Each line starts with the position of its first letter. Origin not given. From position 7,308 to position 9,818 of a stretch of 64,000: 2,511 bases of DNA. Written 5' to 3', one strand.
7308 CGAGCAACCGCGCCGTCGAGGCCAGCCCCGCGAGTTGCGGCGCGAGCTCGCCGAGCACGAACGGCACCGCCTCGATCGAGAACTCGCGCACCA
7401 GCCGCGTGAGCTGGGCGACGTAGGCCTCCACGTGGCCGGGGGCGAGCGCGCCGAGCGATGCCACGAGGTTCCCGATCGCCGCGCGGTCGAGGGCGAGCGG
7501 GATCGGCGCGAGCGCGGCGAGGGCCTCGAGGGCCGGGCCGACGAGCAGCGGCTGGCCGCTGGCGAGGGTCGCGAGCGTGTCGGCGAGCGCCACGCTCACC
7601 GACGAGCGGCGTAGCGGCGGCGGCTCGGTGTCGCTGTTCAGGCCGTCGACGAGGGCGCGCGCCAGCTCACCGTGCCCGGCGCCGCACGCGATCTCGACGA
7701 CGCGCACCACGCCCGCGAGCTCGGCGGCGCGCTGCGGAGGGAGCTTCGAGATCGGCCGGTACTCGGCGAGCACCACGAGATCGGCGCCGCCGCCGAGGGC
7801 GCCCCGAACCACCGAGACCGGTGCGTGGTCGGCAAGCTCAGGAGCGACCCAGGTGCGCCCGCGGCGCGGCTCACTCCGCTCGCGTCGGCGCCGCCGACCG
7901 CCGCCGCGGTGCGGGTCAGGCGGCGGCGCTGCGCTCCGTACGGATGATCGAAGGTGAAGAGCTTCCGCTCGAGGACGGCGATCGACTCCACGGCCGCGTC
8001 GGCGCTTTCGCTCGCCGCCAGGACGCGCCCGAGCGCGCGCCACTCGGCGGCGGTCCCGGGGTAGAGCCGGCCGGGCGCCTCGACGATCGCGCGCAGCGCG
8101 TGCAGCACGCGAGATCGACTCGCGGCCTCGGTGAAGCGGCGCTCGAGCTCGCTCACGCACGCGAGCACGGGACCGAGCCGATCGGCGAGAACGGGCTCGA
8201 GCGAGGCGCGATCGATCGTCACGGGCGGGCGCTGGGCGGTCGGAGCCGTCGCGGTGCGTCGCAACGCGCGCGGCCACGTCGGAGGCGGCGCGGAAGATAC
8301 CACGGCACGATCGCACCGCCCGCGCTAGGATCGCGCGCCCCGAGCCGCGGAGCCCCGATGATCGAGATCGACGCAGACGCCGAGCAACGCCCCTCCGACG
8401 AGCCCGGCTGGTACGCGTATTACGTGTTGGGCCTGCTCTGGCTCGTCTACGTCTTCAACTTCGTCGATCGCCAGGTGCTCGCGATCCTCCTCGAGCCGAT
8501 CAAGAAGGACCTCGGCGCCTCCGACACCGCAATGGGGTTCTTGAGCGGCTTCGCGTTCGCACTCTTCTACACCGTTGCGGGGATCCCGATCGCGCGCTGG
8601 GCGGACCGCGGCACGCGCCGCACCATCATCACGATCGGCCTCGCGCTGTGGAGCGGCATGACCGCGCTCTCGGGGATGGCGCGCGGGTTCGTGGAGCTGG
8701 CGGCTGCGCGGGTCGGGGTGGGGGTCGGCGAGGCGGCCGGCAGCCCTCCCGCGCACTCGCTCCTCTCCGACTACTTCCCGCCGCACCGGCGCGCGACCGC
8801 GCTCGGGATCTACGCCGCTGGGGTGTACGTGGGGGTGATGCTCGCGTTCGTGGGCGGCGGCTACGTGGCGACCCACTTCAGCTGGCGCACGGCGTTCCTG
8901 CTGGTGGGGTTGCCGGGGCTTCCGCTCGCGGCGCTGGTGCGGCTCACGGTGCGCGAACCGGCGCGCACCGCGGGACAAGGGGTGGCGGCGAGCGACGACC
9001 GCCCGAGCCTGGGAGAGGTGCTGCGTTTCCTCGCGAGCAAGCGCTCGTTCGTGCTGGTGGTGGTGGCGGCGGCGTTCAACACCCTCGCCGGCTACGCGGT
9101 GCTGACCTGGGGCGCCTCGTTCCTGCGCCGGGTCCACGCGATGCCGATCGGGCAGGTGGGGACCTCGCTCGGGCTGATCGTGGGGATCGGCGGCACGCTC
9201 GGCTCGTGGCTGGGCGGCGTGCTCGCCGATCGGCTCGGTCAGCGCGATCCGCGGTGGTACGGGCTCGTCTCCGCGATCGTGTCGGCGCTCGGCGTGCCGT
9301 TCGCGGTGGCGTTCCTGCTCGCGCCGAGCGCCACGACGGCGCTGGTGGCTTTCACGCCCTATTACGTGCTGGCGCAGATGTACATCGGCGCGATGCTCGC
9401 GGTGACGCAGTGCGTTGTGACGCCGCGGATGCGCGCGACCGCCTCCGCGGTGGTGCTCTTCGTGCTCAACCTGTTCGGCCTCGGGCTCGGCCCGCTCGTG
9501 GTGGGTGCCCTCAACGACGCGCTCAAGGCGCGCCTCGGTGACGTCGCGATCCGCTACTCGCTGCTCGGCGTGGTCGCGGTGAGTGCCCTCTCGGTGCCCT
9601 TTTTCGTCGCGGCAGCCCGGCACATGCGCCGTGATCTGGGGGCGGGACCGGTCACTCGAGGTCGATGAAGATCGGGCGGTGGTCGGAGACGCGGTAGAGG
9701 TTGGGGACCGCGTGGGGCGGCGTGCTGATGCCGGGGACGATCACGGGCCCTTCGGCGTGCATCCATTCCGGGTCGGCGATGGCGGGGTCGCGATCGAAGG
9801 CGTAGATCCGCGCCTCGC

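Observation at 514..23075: A family of GTAG-anchored GC-rich palindromes (REP/REPIN-like) populates the intergenic gaps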

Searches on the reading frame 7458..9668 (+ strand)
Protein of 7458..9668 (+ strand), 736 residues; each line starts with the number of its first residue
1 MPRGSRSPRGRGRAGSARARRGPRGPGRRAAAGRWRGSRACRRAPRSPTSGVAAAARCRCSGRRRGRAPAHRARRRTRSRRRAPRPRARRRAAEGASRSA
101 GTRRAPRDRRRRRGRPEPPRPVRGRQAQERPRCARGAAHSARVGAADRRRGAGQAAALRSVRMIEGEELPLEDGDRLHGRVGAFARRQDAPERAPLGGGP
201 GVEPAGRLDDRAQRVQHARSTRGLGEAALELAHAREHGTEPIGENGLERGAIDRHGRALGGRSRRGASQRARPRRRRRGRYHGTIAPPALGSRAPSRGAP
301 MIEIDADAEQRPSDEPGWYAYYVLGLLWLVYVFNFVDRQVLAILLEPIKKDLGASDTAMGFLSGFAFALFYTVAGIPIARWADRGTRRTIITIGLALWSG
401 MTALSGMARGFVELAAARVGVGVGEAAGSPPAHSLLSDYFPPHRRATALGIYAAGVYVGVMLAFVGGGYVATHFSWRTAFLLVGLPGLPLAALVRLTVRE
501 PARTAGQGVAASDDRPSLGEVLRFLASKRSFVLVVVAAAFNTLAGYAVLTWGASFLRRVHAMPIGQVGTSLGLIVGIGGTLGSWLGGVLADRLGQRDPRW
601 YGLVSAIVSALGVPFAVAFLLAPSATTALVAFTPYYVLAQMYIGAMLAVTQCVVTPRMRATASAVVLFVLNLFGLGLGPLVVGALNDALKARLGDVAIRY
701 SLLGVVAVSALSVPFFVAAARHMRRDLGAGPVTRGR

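Call 29: search_protein_families(library=pfam, proteins=[window:7458-9668:+], max_evalue=0.001)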
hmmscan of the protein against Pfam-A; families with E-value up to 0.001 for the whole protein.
window:7458-9668:+ (736 aa): 2 families
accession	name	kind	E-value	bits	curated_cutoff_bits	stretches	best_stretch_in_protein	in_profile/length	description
PF07690.21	MFS_1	-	1.9e-45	155.7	33.4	1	327-679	1-347/347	Major Facilitator Superfamily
PF03137.26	OATP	-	1.8e-05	23.7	25.8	0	517-619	281-382/545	Organic Anion Transporter Polypeptide (OATP) family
